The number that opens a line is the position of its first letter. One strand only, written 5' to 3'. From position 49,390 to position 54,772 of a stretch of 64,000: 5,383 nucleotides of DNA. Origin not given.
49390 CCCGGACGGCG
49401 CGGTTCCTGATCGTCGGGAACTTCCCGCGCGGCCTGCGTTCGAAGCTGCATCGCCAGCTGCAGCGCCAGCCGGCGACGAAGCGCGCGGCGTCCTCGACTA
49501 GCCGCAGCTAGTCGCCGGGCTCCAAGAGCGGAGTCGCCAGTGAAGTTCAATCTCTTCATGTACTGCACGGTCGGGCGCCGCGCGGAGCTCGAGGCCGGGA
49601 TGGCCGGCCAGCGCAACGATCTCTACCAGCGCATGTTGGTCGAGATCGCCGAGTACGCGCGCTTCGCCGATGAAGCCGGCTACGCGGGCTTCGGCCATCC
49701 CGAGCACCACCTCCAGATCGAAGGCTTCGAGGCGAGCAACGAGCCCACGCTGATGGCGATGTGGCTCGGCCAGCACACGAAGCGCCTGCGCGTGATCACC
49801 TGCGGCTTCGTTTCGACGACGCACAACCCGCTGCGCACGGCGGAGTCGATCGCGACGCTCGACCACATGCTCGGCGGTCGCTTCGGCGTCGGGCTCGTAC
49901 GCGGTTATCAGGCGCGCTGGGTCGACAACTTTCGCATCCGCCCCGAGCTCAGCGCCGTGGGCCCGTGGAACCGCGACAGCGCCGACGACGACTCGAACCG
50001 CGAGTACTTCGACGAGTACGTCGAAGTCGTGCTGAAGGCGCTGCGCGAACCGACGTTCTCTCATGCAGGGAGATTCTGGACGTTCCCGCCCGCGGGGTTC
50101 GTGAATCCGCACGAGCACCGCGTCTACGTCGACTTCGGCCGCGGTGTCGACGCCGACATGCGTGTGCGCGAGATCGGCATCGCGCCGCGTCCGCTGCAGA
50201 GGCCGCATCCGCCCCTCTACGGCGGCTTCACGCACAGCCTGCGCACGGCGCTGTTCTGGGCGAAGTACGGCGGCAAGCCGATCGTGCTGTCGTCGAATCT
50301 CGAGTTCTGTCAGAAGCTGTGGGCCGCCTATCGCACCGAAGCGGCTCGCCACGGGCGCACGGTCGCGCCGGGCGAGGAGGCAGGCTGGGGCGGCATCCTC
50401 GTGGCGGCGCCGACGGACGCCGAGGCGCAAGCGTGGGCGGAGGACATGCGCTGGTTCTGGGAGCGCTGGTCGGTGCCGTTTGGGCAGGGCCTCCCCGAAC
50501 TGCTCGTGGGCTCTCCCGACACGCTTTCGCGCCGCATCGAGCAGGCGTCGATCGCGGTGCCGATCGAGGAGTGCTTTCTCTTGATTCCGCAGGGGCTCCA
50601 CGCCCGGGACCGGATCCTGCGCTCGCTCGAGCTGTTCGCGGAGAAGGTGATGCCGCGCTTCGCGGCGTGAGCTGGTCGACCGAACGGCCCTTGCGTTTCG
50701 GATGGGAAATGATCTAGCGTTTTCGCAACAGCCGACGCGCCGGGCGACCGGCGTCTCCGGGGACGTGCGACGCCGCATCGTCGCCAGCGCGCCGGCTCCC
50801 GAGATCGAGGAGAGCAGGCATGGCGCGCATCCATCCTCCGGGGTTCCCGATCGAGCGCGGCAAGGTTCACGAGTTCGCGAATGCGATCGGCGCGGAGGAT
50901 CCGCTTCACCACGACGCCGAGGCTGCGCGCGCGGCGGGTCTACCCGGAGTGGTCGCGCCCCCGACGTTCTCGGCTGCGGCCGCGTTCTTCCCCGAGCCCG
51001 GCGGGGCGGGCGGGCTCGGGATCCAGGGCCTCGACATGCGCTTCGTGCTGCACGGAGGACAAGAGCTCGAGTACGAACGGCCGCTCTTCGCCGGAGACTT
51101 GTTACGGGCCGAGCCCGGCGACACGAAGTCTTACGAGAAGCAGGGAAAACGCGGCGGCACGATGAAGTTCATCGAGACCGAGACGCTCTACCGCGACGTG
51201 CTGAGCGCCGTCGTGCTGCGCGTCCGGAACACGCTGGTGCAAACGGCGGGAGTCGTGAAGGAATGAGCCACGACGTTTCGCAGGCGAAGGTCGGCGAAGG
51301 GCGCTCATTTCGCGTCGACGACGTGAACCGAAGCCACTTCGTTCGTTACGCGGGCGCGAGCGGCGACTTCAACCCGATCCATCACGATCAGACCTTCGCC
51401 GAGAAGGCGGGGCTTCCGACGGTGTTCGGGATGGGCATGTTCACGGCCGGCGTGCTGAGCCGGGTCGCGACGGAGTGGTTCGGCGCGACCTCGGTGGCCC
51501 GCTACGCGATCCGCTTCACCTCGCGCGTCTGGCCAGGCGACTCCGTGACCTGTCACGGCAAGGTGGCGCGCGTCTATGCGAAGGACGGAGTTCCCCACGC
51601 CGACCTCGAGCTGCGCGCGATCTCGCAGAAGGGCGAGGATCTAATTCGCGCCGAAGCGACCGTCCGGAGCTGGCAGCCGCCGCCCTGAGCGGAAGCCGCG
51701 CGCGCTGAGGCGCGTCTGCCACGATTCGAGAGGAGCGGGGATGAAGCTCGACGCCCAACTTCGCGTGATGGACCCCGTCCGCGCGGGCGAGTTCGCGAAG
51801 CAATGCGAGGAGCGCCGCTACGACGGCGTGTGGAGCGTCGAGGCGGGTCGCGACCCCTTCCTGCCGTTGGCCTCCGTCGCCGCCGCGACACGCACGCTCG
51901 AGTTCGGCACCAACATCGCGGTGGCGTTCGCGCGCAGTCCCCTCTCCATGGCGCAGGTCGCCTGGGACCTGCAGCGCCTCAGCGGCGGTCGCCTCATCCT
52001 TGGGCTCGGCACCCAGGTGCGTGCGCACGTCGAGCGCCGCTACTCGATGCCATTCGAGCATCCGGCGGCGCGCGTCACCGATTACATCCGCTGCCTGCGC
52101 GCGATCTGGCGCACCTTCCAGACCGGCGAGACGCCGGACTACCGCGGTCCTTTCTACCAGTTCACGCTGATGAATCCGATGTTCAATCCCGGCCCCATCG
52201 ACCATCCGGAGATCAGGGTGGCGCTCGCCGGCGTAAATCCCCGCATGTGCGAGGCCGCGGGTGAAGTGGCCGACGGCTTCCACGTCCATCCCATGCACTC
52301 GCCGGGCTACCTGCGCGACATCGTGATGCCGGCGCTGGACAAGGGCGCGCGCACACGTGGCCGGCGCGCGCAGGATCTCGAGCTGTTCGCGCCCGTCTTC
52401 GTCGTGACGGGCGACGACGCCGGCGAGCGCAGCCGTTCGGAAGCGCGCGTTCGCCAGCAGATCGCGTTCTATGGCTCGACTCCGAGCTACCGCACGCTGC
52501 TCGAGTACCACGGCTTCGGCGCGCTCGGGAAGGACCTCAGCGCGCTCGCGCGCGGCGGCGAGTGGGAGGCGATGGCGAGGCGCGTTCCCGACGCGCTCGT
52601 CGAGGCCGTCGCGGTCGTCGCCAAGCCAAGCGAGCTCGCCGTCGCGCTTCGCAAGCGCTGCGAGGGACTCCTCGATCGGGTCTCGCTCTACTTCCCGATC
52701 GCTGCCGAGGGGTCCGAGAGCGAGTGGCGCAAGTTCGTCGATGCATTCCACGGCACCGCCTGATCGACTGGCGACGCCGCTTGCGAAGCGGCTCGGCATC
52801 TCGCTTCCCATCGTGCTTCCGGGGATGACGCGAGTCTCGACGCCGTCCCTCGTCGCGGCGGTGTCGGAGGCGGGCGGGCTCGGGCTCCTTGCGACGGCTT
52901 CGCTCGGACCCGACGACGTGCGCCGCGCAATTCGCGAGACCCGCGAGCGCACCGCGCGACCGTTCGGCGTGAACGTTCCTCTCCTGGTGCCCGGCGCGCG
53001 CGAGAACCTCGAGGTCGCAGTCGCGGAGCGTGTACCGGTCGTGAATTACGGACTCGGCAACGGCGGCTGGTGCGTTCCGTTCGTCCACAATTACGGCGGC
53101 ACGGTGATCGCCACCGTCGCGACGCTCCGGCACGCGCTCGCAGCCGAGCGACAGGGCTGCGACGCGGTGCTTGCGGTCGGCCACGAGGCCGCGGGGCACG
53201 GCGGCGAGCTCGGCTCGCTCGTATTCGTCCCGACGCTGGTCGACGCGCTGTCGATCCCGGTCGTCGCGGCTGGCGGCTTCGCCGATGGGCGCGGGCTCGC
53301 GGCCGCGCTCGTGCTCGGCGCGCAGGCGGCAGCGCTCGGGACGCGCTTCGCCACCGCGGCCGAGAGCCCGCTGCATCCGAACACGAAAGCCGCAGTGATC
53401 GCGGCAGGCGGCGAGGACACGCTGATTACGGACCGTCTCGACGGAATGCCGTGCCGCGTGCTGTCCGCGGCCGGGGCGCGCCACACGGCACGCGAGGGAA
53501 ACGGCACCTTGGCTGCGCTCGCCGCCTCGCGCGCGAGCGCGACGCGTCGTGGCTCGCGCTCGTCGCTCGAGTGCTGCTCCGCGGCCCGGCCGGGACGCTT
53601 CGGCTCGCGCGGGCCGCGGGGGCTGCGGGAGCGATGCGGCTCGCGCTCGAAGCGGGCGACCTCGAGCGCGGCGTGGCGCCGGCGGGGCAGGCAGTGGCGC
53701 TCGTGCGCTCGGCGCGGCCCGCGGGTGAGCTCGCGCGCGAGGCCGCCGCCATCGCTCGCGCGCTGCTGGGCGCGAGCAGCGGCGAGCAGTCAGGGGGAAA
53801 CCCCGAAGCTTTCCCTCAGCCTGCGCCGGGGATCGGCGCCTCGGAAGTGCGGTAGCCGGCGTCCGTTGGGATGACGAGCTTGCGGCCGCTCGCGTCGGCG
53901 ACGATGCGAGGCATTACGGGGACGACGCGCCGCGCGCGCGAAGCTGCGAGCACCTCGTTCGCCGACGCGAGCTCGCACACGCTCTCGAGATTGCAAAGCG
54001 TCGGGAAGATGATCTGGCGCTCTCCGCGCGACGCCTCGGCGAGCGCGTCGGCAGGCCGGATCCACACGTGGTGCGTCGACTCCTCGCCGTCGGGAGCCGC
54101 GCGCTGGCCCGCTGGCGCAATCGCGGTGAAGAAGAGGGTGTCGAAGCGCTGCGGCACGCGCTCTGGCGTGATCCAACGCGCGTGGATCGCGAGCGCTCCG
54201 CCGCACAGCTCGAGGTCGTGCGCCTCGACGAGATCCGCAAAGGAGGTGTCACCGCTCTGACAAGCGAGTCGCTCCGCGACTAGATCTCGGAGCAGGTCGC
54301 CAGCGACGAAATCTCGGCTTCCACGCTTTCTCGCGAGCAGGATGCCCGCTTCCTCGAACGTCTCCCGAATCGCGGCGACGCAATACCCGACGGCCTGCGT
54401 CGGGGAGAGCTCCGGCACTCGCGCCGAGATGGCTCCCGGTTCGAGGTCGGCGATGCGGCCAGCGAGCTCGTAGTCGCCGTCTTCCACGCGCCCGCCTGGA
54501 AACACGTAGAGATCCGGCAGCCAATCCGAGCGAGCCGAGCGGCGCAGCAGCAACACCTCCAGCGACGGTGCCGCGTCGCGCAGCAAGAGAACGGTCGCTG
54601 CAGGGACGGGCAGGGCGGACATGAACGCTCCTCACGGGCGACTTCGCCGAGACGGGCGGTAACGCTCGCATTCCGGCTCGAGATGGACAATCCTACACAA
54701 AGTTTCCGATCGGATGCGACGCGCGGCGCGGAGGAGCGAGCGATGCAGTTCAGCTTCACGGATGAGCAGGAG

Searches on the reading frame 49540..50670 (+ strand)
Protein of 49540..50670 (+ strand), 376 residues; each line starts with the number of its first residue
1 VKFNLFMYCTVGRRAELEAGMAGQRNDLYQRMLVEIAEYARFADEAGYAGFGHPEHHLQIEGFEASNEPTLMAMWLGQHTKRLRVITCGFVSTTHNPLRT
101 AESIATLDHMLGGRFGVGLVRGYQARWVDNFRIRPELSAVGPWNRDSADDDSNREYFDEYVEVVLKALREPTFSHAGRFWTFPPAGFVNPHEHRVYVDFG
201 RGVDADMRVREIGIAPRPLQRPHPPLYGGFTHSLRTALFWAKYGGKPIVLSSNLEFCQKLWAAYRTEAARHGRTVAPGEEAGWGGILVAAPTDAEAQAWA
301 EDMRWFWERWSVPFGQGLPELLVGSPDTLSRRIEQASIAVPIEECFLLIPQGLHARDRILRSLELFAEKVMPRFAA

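Call 55: search_protein_families(library=pfam, proteins=[window:49540-50670:+], max_evalue=0.001)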
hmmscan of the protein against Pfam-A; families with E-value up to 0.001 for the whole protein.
window:49540-50670:+ (376 aa): 1 family
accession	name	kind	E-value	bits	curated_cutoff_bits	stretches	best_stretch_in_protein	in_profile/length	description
PF00296.26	Bac_luciferase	-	2.8e-34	119.4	27.9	1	32-307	21-245/314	Luciferase-like monooxygenase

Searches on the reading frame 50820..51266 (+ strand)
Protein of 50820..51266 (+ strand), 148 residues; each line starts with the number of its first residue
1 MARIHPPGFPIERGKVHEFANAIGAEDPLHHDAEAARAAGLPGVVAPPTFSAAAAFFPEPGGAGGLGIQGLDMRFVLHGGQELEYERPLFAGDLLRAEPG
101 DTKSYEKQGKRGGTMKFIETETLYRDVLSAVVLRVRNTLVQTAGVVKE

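Call 55: search_protein_families(library=pfam, proteins=[window:50820-51266:+], max_evalue=0.001)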
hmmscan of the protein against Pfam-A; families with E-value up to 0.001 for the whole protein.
window:50820-51266:+ (148 aa): 2 families
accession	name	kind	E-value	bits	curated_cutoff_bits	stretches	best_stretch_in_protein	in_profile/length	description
PF13452.11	FAS1_DH_region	-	4.4e-24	85.5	22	1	4-127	7-124/132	FAS1-like, dehydratase domain region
PF01575.25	MaoC_dehydratas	-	0.00023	21.2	27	1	8-56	15-63/123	MaoC like domain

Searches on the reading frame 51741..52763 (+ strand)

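Call 55: search_protein_families(library=pfam, proteins=[window:51741-52763:+], max_evalue=0.001)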
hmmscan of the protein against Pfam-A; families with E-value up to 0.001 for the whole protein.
window:51741-52763:+ (340 aa): 1 family
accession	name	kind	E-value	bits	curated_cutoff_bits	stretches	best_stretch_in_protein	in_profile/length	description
PF00296.26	Bac_luciferase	-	3.9e-61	207.6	27.9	1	12-306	22-307/314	Luciferase-like monooxygenase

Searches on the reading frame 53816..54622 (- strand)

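Call 55: search_protein_families(library=pfam, proteins=[window:53816-54622:-], max_evalue=0.001)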
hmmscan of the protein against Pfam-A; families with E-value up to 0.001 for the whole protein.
window:53816-54622:- (268 aa): 1 family
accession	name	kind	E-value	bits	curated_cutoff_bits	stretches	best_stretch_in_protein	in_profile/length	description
PF00293.34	NUDIX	-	5.5e-08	33.3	21.1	0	6-52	3-43/134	NUDIX domain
